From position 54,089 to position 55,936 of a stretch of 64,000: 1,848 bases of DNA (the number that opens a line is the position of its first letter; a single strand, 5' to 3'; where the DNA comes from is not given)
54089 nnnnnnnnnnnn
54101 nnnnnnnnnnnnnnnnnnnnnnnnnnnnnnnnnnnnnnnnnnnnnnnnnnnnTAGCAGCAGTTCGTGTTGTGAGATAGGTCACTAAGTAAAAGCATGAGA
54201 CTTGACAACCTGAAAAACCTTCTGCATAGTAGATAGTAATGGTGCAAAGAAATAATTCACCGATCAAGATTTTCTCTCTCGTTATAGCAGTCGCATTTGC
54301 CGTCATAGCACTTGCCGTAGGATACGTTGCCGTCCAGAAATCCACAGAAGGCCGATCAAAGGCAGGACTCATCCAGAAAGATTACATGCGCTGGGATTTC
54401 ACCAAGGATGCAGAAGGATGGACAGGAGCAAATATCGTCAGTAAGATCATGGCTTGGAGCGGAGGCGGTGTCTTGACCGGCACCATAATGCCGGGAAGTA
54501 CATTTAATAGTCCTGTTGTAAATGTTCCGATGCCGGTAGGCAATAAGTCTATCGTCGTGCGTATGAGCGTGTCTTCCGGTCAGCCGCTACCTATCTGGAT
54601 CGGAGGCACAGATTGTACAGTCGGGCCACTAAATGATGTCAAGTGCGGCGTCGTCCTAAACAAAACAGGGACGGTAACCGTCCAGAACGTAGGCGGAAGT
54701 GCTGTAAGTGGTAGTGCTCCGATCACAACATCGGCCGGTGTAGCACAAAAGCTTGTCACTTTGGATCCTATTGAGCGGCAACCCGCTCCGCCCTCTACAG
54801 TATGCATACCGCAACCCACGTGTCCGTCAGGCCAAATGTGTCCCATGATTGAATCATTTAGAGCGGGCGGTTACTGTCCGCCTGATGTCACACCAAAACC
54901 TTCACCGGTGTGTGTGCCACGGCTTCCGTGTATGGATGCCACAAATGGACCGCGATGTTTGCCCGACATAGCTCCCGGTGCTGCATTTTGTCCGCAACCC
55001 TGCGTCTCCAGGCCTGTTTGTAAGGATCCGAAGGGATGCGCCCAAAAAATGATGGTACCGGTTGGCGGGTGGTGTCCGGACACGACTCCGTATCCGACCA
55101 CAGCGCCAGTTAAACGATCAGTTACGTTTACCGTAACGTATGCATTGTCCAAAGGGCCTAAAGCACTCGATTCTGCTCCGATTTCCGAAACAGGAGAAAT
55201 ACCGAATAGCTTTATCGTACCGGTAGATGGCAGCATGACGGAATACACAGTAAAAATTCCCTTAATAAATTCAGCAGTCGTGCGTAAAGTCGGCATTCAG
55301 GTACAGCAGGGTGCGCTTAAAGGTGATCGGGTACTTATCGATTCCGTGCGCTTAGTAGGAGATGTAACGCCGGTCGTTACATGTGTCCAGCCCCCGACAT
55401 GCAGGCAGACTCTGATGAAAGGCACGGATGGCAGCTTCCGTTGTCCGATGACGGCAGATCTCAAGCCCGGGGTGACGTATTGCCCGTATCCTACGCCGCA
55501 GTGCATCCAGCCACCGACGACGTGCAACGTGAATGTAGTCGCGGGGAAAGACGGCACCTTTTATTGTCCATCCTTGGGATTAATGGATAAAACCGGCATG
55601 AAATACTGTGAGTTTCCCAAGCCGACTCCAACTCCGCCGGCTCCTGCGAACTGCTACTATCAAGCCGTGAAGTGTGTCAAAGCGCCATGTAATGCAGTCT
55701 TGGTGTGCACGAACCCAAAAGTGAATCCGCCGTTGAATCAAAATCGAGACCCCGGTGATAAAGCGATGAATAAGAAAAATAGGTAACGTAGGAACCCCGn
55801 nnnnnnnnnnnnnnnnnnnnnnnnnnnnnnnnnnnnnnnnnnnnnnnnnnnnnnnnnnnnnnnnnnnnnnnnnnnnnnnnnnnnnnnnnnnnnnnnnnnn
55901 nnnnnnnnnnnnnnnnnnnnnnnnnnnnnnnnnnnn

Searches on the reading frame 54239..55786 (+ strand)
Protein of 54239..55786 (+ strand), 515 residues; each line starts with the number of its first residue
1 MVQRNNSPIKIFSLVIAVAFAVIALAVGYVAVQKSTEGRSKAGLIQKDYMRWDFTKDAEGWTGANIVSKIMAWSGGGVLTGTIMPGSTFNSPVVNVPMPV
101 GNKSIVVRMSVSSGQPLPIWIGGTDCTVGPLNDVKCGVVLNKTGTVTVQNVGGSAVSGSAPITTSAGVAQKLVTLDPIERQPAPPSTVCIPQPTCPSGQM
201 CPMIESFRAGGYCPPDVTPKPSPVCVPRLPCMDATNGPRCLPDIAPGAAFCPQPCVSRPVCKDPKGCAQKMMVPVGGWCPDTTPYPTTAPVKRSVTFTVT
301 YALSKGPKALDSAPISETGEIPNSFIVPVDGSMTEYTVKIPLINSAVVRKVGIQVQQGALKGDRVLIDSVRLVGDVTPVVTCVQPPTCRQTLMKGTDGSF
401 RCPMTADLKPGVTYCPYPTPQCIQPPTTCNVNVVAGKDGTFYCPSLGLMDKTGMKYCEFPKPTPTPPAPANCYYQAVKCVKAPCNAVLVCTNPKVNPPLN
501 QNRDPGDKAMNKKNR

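Call 40: find_encoding_contigs(protein=window:54239-55786:+, flank=10000, max_places=1)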
Protein window:54239-55786:+ (515 aa): 3 contigs read that carry it; 1 place shown.
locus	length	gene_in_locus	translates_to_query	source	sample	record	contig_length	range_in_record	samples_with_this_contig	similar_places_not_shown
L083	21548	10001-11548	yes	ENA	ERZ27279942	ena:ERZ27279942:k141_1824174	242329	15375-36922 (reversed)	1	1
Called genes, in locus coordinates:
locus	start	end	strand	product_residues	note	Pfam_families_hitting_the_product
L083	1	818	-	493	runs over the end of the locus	PF13641:Glyco_tranf_2_3 (faint), PF13632:Glyco_trans_2_3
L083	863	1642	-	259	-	PF01026:TatD_DNase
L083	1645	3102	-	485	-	PF00133:tRNA-synt_1 (weak), PF09334:tRNA-synt_1g, PF00133:tRNA-synt_1, PF01406:tRNA-synt_1e (weak)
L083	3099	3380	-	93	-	-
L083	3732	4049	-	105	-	-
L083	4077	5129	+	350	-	PF02646:RmuC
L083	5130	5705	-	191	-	PF04307:YdjM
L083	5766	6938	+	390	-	PF06821:Ser_hydrolase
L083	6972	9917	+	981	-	PF00580:UvrD-helicase, PF01443:Viral_helicase1 (faint), PF13245:AAA_19, PF13604:AAA_30 (faint), PF10926:DUF2800 (faint), PF13361:UvrD_C, PF13538:UvrD_C_2 (faint), PF12705:PDDEXK_1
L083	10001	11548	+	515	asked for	-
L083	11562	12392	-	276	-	PF13480:Acetyltransf_6, PF02388:FemAB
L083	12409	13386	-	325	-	PF02388:FemAB (weak), PF13480:Acetyltransf_6, PF02388:FemAB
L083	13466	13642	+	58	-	-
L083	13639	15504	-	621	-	PF00580:UvrD-helicase, PF13245:AAA_19, PF13604:AAA_30 (faint), PF01443:Viral_helicase1 (faint), PF13361:UvrD_C, PF13538:UvrD_C_2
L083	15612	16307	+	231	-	PF00121:TIM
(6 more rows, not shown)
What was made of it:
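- An LCP ligase gene lies in the same window at 60549-61604 (call 40). An LCP ligase is in the window (call 40).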
